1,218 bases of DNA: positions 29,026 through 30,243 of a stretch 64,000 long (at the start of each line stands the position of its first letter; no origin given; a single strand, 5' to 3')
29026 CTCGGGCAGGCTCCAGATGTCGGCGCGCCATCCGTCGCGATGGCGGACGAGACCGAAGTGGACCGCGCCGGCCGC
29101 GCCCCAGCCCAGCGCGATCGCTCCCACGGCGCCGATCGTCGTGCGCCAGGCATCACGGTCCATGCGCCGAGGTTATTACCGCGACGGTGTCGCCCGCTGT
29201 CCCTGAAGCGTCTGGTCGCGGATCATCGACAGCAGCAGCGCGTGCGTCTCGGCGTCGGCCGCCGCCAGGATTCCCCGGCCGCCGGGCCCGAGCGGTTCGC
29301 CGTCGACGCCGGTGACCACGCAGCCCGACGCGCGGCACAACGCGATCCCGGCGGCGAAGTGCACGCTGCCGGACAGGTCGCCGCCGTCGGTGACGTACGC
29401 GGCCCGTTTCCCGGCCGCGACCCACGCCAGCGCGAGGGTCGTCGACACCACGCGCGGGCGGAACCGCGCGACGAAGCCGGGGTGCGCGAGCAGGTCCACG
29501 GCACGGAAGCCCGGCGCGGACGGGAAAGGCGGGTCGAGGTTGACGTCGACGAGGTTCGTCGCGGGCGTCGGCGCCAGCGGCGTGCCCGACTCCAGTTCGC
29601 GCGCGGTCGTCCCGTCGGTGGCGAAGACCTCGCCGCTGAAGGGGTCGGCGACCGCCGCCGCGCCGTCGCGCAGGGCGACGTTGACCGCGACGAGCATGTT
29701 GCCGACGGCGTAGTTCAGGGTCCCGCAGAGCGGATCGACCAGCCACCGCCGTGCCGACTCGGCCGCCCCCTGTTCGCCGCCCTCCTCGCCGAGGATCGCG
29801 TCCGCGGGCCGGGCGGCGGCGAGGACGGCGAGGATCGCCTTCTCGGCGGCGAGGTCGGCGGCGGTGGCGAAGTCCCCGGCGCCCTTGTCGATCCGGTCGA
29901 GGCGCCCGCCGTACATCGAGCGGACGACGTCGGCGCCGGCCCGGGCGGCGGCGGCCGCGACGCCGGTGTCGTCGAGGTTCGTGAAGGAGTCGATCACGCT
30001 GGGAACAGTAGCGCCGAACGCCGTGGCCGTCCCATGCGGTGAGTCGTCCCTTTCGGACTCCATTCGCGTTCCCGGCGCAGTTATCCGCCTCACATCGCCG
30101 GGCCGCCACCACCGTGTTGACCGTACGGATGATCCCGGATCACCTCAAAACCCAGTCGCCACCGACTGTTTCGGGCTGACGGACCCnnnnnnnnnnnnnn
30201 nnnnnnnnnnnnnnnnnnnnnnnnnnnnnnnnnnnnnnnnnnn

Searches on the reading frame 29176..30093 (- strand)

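Call 93: search_protein_families(library=pfam, proteins=[window:29176-30093:-], max_evalue=0.01)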
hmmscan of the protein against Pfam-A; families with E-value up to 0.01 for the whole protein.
window:29176-30093:- (305 aa): 1 family
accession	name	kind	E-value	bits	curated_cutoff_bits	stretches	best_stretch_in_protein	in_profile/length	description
PF00459.30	Inositol_P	-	1.7e-34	120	27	1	45-293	8-268/271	Inositol monophosphatase family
